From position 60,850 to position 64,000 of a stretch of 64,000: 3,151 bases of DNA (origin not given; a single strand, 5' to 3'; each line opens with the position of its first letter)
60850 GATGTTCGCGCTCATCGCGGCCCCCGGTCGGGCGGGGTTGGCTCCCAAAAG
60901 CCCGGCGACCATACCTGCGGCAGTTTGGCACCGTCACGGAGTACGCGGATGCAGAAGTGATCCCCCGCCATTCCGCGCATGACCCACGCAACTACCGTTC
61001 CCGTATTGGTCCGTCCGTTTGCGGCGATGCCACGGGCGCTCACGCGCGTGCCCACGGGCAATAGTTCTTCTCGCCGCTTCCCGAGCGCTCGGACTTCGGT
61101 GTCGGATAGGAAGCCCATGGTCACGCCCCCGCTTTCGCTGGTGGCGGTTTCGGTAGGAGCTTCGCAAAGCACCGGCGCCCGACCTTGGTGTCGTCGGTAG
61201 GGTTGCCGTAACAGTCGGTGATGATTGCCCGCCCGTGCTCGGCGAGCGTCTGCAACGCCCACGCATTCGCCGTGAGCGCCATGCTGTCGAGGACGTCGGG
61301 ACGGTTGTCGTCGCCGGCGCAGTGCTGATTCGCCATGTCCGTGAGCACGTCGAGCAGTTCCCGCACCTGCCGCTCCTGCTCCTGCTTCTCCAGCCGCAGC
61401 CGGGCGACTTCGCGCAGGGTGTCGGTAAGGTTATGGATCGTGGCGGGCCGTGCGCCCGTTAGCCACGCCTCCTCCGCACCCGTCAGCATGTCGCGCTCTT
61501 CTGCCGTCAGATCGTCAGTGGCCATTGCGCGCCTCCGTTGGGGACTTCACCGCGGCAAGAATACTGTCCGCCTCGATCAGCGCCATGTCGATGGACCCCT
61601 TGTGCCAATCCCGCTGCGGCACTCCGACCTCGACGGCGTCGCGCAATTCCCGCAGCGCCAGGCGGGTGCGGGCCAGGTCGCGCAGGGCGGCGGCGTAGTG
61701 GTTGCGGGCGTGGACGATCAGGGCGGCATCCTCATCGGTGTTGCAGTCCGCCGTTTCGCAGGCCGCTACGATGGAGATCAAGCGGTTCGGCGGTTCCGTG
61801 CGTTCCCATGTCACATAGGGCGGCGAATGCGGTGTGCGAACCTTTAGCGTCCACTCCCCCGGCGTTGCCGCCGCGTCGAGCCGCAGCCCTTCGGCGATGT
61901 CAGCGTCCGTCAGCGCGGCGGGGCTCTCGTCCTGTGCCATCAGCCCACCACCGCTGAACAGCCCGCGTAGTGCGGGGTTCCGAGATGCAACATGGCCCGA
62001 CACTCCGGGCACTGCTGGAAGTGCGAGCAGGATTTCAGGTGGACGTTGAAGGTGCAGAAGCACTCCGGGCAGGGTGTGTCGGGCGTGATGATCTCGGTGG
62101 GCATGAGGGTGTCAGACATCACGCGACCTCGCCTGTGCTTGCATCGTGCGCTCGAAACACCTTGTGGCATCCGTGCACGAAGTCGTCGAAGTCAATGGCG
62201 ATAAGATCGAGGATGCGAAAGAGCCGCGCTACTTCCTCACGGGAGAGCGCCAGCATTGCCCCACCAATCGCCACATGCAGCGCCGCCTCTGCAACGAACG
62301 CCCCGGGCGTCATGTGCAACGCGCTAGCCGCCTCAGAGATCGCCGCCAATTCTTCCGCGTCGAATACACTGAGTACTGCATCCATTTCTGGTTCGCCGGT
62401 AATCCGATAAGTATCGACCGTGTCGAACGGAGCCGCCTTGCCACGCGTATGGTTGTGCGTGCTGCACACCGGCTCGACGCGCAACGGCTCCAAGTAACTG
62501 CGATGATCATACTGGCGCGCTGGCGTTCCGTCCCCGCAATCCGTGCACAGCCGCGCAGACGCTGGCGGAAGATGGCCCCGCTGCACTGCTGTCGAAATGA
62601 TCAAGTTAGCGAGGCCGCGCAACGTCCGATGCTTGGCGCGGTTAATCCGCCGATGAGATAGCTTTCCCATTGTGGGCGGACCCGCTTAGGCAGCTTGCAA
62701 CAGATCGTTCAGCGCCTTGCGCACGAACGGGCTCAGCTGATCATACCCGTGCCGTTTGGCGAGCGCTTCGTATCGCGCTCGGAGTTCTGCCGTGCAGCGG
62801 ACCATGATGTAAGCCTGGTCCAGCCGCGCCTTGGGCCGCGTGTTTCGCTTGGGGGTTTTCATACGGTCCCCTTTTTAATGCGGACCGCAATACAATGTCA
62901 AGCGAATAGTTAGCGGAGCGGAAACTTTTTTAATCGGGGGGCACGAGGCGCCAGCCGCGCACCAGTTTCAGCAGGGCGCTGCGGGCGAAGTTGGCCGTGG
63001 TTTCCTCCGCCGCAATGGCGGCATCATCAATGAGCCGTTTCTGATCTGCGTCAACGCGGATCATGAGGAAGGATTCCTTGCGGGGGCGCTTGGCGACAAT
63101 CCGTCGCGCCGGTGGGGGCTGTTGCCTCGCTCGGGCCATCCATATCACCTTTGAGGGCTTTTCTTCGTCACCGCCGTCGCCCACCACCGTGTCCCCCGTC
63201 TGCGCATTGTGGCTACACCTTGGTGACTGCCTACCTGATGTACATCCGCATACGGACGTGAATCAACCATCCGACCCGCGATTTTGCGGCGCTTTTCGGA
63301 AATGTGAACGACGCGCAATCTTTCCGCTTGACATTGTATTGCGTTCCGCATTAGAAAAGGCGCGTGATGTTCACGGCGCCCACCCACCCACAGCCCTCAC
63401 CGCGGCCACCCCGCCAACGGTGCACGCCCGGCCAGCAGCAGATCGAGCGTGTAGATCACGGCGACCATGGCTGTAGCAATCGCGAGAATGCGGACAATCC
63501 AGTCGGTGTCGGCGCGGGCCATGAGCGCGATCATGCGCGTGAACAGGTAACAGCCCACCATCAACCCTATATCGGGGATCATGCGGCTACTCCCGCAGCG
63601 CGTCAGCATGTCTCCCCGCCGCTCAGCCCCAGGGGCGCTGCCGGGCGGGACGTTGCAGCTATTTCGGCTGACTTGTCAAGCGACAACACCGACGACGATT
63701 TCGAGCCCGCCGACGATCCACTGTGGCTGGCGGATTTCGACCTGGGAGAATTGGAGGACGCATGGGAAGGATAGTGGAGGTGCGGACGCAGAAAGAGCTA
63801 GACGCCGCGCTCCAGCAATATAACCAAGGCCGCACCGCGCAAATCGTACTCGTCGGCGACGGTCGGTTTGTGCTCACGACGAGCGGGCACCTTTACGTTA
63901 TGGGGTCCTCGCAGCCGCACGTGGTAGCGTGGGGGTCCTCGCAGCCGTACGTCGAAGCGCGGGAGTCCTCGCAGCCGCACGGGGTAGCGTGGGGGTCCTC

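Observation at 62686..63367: Immunity-like switch: a 30-bp inverted repeat with TTGACA flanking an RHH gene, plus an unannotated 58-aa RHH ORF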

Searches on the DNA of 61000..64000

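Call 24: search_rna_families(source=window, start=61000, end=64000, threshold=evalue, max_evalue=1)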
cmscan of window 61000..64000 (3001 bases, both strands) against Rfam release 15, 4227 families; matches with E-value up to 1: 0.
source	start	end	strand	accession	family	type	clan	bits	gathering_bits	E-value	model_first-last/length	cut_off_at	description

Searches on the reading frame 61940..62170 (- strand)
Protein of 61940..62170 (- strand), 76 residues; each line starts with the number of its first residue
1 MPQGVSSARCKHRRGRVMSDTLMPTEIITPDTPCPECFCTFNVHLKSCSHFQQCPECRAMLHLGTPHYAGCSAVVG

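Call 7: search_protein_families(library=pfam, proteins=[window:61940-62170:-], max_evalue=1)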
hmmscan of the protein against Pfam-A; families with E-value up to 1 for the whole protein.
window:61940-62170:- (76 aa): 2 families
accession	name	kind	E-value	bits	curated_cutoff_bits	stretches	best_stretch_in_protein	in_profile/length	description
PF21344.3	Zn_ribbon_LysW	-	0.11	12.7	27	0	53-63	2-12/46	Alpha-aminoadipate carrier protein LysW-like, globular domain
PF12677.13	DUF3797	-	0.18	12.2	25.1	0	27-43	32-48/48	Domain of unknown function (DUF3797)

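Call 8: search_protein_families(library=phrogs, proteins=[window:61940-62170:-], max_evalue=1)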
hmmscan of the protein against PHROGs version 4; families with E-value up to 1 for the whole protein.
window:61940-62170:- (76 aa): 1 family
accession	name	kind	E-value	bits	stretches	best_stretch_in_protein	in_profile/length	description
phrog_25323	-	unknown function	0.00079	20.4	1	23-63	74-114/159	-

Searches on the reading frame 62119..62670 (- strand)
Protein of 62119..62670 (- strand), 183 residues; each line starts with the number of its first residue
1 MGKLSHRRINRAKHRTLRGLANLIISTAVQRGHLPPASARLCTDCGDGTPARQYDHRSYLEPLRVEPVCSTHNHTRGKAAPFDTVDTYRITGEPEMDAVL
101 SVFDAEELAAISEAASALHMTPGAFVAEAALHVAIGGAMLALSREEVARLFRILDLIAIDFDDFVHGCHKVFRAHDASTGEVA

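Call 7: search_protein_families(library=pfam, proteins=[window:62119-62670:-], max_evalue=1)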
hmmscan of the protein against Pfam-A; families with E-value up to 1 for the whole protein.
window:62119-62670:- (183 aa): 0 families

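Call 8: search_protein_families(library=phrogs, proteins=[window:62119-62670:-], max_evalue=1)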
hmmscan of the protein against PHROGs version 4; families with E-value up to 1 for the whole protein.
window:62119-62670:- (183 aa): 2 families
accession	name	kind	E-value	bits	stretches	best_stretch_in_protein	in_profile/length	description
phrog_18765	-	unknown function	0.11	13.5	1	85-160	58-132/140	-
phrog_2340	-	DNA, RNA and nucleotide metabolism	0.19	12.8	1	16-72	102-155/171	endonuclease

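Call 23: find_related_loci(query=window:62119-62670:-, collection=metagenome_contigs, flank=10000)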
Query window:62119-62670:- (183 aa) in metagenome_contigs; peptide patterns used: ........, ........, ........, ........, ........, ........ (x = any residue, [..] = any of these).
209 stretches matched a pattern, but none encodes a relative of the query by tblastn (E <= 1e-3).

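Call 25: find_related_loci(query=window:62119-62670:-, collection=viral_contigs, flank=10000)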
Query window:62119-62670:- (183 aa) in viral_contigs; peptide patterns used: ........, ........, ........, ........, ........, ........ (x = any residue, [..] = any of these).
4 stretches matched a pattern, but none encodes a relative of the query by tblastn (E <= 1e-3).
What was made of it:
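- Tried and rejected: the 183-aa protein in metagenome and viral contigs (calls 23, 25);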

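Call 36: search_protein_families(library=ncbifam, proteins=[window:62119-62670:-], max_evalue=1)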
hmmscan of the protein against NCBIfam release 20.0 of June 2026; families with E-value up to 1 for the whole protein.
window:62119-62670:- (183 aa): 1 family
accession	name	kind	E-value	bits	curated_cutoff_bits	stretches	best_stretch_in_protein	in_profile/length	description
NF053658.1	SSO5209_fam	equivalog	0.17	11.6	140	1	141-174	26-59/81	SSO5209 family protein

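Call 72: find_encoding_contigs(protein=window:62119-62670:-, flank=10000, max_places=6)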
Protein window:62119-62670:- (183 aa): 1 contig read that carries it; 1 place shown.
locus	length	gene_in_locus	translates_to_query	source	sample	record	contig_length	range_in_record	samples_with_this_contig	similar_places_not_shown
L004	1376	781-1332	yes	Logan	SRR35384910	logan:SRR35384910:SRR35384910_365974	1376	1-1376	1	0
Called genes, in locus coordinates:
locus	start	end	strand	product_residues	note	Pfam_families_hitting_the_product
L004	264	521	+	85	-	-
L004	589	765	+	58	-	-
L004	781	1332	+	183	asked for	-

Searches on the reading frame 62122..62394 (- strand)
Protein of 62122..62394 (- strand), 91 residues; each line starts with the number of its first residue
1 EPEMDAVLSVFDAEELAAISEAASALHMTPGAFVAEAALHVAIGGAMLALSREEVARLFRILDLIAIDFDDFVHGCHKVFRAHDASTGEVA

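Call 80: search_protein_families(library=pfam, proteins=[window:62122-62394:-], max_evalue=1)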
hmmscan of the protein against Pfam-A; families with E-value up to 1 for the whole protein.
seq(91 aa): 1 family
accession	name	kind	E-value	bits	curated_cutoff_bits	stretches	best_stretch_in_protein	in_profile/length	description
PF21983.2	NikA-like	-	0.19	12.3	27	1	11-43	11-43/72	Mobilization protein NikA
